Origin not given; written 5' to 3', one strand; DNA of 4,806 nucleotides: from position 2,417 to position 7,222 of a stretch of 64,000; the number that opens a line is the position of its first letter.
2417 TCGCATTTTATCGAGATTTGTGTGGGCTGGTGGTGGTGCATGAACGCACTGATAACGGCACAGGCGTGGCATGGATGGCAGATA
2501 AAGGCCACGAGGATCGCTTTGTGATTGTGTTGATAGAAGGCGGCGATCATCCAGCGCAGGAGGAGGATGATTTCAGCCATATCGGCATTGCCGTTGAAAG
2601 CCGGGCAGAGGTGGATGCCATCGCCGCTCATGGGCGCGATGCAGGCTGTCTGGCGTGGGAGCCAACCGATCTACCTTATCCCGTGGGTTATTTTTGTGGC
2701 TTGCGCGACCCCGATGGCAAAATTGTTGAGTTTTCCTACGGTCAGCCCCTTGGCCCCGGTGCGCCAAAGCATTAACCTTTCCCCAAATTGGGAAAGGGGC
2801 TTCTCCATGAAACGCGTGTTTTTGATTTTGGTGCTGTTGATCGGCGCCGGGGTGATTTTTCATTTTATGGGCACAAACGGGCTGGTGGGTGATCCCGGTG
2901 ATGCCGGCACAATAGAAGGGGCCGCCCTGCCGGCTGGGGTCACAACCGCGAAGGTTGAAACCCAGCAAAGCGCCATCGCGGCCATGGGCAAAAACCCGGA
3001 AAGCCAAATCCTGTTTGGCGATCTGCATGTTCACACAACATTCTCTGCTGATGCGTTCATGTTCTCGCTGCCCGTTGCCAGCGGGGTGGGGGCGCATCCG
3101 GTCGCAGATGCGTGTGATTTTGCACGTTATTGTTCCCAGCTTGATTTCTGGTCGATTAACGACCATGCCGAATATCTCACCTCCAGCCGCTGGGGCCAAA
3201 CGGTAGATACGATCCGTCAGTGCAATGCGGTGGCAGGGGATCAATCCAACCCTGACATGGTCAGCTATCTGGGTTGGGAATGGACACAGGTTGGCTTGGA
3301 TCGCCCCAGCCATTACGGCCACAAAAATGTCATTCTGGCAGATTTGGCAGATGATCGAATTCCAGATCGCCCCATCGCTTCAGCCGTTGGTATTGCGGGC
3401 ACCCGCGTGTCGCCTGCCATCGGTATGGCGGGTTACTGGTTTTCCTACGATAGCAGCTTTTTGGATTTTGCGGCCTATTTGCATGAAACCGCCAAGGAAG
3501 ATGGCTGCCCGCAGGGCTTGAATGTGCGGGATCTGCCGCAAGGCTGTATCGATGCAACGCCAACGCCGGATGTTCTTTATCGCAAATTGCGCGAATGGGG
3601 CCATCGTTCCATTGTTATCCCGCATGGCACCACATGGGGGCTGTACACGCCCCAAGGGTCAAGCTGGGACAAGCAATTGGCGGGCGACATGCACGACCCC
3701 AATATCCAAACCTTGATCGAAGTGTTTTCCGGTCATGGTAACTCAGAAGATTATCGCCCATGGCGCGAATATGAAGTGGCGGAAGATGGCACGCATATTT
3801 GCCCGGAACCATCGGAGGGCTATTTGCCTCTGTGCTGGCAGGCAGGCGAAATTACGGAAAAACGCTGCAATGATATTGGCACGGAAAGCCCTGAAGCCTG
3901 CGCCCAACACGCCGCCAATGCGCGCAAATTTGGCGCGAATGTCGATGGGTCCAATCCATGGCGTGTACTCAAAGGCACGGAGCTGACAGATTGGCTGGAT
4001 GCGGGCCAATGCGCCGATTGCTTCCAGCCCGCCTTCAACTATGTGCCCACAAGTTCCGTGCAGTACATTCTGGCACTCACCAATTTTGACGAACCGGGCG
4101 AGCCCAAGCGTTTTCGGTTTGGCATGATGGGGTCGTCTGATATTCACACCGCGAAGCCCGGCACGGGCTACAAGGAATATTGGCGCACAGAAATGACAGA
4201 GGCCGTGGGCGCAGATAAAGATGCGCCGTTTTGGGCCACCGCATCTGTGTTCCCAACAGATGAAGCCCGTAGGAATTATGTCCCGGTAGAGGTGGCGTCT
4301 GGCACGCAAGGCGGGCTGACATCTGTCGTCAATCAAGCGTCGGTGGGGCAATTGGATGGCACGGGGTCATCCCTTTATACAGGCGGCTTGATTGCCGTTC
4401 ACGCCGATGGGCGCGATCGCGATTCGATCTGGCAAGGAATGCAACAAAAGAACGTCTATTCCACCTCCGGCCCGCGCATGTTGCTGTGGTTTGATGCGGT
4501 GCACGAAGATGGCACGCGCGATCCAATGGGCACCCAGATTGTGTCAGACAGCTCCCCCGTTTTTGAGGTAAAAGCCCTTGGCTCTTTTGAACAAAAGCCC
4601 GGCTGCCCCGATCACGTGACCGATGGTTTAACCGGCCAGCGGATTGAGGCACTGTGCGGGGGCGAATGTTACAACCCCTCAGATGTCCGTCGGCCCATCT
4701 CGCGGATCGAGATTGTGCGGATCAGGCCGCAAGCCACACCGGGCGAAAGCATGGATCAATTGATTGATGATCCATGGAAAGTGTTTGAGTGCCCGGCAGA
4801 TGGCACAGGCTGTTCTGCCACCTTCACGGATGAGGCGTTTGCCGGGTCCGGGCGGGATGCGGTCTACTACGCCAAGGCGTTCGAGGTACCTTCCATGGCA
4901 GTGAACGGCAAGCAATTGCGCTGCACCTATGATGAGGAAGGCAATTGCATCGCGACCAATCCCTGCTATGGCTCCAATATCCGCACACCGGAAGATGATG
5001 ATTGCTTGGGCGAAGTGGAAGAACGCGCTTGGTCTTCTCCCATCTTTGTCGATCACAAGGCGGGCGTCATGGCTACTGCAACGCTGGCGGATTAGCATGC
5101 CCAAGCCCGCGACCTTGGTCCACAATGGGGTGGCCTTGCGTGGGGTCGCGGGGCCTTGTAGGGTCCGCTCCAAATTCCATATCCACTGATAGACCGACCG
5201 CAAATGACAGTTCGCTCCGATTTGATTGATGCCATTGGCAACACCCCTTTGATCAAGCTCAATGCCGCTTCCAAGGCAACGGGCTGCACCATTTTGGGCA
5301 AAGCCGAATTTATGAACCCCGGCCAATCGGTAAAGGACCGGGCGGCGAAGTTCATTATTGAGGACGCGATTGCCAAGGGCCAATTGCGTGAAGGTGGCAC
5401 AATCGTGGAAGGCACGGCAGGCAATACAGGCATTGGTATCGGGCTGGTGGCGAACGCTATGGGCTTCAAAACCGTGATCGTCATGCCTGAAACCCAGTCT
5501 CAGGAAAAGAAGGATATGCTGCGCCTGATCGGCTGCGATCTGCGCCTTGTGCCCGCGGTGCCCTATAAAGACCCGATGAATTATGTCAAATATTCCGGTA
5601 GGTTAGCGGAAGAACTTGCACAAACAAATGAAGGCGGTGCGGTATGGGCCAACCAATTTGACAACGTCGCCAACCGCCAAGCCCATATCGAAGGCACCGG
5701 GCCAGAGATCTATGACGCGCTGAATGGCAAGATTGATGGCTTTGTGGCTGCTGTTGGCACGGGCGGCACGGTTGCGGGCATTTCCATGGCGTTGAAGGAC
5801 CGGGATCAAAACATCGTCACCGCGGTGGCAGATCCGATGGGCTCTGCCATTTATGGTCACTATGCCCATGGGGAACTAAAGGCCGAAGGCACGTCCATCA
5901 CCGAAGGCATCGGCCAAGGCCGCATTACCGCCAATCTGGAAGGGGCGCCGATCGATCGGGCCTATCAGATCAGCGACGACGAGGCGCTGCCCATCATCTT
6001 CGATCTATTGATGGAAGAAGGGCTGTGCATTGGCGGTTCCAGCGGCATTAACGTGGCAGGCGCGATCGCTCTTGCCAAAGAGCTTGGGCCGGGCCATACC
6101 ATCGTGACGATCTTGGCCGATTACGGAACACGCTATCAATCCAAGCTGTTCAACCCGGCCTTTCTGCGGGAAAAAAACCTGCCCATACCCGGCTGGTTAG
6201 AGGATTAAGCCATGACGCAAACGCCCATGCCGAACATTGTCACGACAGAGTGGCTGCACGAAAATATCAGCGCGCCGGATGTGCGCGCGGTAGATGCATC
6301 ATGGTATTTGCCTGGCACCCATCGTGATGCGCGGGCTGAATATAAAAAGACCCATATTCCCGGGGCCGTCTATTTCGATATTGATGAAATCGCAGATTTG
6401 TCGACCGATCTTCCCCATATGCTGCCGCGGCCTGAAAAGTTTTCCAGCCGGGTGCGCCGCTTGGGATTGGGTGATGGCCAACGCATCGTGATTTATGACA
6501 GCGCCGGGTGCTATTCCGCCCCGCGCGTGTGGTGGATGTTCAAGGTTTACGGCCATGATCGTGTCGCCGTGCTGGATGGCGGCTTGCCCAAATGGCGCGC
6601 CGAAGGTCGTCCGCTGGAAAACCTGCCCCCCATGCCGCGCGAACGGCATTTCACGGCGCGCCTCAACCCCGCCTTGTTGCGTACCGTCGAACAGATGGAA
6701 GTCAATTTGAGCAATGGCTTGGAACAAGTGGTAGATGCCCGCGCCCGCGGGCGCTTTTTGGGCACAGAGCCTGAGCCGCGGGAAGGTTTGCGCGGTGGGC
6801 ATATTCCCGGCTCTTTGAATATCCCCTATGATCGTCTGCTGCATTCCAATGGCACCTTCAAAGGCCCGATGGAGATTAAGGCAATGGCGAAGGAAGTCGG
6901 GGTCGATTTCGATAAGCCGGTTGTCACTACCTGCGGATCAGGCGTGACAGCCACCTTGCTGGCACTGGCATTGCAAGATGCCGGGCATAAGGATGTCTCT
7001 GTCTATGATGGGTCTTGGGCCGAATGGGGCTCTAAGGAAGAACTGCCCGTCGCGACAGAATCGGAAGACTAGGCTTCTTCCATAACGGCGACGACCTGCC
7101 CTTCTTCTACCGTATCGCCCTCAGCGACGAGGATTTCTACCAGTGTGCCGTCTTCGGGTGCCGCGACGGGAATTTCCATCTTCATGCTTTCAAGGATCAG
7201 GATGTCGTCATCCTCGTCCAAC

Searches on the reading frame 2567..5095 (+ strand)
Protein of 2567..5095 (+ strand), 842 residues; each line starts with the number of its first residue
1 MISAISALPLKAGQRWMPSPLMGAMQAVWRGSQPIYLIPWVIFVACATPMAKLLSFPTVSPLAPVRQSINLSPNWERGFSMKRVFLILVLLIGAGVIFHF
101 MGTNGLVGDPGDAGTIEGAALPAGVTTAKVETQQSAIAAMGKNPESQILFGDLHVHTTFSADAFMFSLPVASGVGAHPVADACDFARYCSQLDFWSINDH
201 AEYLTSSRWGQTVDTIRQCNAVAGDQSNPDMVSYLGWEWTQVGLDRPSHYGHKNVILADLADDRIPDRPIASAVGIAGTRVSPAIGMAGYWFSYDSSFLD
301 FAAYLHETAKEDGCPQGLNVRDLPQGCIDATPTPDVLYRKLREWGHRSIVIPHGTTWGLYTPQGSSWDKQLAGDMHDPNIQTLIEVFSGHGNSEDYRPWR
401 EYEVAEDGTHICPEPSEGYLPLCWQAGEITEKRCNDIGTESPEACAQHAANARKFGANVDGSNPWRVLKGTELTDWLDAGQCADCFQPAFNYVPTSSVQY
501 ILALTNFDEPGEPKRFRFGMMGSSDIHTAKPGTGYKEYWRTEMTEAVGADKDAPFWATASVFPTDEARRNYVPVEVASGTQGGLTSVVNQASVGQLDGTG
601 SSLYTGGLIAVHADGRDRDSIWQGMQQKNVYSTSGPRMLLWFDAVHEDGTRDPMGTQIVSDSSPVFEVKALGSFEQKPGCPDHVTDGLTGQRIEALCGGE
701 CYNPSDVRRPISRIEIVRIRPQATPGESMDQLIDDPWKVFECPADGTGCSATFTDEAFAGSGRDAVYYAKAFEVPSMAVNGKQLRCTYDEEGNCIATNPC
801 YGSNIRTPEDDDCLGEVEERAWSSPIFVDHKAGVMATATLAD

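Call 78: search_protein_families(library=pfam, proteins=[window:2567-5095:+], max_evalue=0.00001)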
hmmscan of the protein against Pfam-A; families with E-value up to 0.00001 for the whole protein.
window:2567-5095:+ (842 aa): 1 family
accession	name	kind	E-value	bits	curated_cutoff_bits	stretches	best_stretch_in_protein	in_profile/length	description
PF12228.14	DUF3604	-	3e-19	69.3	20.4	1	516-642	322-414/591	Protein of unknown function (DUF3604)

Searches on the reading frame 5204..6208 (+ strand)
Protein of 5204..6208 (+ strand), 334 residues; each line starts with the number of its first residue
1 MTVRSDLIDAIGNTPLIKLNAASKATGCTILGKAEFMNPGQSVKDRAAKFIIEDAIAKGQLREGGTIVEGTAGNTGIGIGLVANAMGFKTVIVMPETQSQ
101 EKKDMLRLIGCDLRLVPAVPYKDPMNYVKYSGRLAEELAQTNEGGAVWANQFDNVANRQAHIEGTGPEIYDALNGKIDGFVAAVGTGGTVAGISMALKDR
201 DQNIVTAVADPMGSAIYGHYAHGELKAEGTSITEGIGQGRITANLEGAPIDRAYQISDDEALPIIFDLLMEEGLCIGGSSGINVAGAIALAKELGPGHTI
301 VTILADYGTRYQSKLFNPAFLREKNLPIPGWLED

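Call 58: find_encoding_contigs(protein=window:5204-6208:+, flank=10000, max_places=1)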
Protein window:5204-6208:+ (334 aa): 2 contigs read that carry it; 1 place shown.
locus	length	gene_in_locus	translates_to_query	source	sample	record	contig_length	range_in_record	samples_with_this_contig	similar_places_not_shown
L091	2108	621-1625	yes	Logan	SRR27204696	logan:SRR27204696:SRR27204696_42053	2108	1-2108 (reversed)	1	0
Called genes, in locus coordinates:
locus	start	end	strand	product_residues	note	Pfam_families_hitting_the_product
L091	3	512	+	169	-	?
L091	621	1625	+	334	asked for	PF00291:PALP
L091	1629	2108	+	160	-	?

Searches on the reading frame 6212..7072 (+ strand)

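Call 78: search_protein_families(library=pfam, proteins=[window:6212-7072:+], max_evalue=0.00001)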
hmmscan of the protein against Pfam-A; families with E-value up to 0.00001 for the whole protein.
window:6212-7072:+ (286 aa): 1 family
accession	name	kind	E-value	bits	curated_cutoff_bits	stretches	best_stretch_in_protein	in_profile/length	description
PF00581.25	Rhodanese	-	1.6e-31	109.2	22.2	2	159-274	2-101/102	Rhodanese-like domain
